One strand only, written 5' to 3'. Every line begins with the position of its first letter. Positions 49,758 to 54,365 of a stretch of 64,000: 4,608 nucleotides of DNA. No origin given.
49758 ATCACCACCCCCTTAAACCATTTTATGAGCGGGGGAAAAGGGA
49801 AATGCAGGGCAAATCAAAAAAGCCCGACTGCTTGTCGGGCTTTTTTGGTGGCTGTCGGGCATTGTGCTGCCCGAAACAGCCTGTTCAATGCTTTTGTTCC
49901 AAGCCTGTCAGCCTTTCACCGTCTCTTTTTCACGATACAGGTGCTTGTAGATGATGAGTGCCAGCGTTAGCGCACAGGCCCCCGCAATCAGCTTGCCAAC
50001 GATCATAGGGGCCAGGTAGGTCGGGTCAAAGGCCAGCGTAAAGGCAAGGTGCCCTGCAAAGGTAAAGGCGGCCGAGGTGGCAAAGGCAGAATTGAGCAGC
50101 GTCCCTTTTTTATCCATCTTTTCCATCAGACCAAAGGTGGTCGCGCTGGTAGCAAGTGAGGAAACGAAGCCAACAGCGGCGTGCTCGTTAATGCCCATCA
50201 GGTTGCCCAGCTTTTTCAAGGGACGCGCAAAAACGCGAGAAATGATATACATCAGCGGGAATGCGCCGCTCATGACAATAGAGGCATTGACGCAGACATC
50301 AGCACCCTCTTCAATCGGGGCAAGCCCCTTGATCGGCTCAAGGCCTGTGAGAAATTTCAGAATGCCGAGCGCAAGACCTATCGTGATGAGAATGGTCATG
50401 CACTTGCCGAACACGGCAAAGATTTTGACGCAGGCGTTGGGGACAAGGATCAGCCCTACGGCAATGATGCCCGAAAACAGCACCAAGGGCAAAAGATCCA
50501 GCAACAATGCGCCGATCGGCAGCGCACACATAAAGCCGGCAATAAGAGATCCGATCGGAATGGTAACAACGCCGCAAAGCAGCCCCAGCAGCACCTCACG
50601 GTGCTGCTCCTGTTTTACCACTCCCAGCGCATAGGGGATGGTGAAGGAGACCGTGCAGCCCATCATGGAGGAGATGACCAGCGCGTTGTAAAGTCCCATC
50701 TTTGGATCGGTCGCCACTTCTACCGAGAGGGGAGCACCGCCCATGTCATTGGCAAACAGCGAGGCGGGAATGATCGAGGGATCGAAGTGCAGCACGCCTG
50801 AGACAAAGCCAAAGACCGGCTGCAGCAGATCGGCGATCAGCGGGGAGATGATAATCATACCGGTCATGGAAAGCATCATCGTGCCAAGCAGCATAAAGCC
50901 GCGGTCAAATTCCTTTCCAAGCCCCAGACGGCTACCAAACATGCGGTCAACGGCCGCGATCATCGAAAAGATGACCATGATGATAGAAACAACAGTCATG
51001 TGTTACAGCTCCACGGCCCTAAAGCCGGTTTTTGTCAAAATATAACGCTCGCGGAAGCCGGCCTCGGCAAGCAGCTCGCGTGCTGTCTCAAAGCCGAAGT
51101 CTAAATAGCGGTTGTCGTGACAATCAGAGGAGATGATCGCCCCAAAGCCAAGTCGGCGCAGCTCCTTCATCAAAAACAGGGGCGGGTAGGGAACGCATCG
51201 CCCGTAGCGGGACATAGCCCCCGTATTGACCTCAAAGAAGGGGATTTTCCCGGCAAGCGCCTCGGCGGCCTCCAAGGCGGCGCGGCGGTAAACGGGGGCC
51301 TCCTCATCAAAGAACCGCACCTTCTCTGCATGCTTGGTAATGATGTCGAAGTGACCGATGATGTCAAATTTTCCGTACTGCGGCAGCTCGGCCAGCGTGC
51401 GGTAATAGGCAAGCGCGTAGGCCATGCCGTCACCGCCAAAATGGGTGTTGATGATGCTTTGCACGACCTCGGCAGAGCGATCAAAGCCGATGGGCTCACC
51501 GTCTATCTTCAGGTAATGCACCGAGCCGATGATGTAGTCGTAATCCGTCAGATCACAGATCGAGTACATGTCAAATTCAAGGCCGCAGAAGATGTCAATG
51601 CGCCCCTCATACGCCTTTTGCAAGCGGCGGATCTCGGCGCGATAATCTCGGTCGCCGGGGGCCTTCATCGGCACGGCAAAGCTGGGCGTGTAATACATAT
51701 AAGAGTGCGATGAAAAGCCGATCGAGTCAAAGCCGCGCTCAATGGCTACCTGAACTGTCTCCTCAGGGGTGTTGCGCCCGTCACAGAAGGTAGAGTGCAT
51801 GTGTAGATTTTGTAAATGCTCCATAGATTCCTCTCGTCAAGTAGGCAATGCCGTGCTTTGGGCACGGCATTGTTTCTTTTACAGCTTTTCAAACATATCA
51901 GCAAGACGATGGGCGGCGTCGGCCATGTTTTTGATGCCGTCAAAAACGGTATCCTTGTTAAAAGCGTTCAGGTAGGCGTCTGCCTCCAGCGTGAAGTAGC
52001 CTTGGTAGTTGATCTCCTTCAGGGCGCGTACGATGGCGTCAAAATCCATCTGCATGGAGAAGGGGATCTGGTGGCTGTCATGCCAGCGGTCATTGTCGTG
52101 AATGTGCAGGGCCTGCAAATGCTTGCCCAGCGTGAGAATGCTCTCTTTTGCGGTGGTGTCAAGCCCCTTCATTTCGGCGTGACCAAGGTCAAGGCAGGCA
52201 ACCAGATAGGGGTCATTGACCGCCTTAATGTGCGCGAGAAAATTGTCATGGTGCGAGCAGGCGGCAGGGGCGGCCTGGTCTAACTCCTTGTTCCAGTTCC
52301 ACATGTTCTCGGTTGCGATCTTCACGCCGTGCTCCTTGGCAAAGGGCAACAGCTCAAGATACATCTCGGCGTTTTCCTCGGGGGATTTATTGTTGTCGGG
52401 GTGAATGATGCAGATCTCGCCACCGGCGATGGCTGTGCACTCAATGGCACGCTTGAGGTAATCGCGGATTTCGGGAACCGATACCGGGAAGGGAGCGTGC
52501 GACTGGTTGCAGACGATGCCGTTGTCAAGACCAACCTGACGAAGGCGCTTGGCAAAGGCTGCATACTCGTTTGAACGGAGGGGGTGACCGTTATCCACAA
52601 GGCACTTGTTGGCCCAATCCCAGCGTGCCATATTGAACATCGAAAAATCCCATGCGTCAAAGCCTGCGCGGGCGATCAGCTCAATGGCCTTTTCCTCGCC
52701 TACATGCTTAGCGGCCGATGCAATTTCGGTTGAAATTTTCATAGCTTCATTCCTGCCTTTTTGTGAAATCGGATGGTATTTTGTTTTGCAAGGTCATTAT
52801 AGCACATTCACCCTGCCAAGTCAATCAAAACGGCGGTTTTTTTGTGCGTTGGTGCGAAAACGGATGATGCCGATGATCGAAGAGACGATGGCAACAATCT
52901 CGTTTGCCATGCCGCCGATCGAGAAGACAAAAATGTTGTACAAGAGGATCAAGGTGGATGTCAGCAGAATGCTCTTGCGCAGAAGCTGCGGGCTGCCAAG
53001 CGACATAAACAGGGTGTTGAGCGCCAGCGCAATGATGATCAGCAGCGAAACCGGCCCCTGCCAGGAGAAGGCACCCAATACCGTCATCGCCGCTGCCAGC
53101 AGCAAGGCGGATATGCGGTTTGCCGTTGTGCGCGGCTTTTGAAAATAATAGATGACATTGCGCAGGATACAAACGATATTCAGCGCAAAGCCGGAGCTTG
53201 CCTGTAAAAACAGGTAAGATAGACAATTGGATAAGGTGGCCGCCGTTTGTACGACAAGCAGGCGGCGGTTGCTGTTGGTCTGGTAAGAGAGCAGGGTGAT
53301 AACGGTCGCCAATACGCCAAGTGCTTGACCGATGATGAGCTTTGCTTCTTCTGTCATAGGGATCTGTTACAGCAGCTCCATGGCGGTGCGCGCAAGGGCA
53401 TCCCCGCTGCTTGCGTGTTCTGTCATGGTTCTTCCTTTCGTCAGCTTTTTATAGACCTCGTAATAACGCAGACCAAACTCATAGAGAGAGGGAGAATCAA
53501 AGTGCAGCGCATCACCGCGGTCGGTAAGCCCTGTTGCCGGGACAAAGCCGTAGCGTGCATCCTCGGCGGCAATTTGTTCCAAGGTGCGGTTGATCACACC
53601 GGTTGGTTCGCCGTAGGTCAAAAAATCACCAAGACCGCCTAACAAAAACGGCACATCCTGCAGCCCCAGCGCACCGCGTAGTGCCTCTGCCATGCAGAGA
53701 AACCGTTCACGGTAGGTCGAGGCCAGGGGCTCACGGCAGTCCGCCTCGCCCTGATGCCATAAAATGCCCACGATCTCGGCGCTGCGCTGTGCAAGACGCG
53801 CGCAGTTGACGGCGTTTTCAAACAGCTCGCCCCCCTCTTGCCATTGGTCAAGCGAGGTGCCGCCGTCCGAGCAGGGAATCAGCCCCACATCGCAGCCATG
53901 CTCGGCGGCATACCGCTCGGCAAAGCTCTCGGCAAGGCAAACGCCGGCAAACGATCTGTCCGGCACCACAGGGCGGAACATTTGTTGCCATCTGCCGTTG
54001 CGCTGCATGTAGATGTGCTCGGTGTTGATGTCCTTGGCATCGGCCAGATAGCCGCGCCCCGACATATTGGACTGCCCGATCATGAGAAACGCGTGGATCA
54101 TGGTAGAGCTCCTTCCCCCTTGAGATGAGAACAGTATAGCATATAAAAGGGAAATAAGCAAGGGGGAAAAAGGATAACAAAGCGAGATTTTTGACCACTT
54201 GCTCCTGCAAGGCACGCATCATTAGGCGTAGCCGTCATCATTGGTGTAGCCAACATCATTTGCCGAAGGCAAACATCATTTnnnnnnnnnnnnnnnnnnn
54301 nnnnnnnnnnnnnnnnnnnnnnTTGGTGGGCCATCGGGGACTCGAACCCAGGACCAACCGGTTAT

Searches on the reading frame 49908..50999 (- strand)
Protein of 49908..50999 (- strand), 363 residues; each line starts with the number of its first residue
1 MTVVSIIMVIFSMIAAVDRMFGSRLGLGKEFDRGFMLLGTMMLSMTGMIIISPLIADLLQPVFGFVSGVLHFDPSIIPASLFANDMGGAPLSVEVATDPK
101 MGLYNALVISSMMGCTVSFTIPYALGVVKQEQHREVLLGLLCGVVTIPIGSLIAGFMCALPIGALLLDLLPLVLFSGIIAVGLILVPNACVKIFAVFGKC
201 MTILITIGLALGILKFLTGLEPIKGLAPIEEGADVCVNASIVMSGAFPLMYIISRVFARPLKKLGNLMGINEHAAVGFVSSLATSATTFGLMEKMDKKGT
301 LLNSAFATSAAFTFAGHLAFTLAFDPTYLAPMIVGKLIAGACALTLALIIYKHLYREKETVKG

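Call 96: search_protein_families(library=pfam, proteins=[window:49908-50999:-], max_evalue=0.001)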
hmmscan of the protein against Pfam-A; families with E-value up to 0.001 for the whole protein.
window:49908-50999:- (363 aa): 1 family
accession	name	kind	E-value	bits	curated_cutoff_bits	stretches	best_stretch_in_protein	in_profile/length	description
PF04346.18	EutH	-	7.7e-110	367.8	25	1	2-350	3-351/351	Ethanolamine utilisation protein, EutH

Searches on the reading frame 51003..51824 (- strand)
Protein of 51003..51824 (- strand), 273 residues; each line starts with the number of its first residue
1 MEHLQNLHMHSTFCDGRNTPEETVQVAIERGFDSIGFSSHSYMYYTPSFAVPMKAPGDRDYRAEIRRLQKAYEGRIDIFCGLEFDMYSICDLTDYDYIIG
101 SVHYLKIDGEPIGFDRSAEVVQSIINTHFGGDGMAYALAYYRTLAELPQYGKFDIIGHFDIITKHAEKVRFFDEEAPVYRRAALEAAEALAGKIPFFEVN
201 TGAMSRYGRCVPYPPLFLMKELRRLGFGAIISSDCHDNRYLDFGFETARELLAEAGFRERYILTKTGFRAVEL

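Call 96: search_protein_families(library=pfam, proteins=[window:51003-51824:-], max_evalue=0.001)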
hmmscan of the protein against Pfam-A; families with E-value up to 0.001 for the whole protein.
window:51003-51824:- (273 aa): 1 family
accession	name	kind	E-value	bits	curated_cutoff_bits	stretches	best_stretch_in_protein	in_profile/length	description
PF02811.25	PHP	-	3e-17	63.9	26.4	1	7-201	2-163/164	PHP domain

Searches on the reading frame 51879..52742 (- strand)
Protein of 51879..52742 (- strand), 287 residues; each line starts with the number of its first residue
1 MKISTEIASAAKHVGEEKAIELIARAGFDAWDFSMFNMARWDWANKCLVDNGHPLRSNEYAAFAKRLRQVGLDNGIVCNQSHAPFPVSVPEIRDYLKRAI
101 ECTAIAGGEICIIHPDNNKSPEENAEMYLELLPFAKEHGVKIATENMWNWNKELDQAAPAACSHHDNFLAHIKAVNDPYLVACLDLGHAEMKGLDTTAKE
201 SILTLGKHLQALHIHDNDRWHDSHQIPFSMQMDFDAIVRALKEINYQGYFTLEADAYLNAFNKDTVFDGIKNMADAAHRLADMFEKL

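Call 96: search_protein_families(library=pfam, proteins=[window:51879-52742:-], max_evalue=0.001)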
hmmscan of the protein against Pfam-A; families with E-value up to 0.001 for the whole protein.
window:51879-52742:- (287 aa): 1 family
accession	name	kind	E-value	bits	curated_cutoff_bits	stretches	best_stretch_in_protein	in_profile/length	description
PF01261.30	AP_endonuc_2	-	1.9e-26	93.7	31.1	1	21-256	2-231/249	Xylose isomerase-like TIM barrel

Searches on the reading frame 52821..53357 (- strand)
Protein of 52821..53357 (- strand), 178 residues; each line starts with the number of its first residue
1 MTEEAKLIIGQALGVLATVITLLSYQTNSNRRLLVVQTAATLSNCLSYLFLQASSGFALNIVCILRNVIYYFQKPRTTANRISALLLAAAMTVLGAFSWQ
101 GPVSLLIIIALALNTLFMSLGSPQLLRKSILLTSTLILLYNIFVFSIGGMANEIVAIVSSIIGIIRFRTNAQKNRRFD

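Call 96: search_protein_families(library=pfam, proteins=[window:52821-53357:-], max_evalue=0.001)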
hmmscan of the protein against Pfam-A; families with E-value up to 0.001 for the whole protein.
window:52821-53357:- (178 aa): 1 family
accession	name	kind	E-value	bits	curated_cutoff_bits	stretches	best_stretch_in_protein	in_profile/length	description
PF10688.14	Imp-YgjV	-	8.4e-28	97.6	23.5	1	8-169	1-157/159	Bacterial inner membrane protein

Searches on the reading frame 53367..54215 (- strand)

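Call 96: search_protein_families(library=pfam, proteins=[window:53367-54215:-], max_evalue=0.001)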
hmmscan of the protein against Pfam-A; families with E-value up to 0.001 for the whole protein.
window:53367-54215:- (282 aa): 1 family
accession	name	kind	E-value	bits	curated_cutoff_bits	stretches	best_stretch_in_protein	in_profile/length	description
PF03629.24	SASA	-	3.2e-45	154.9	24.8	1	41-255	3-224/226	Carbohydrate esterase, sialic acid-specific acetylesterase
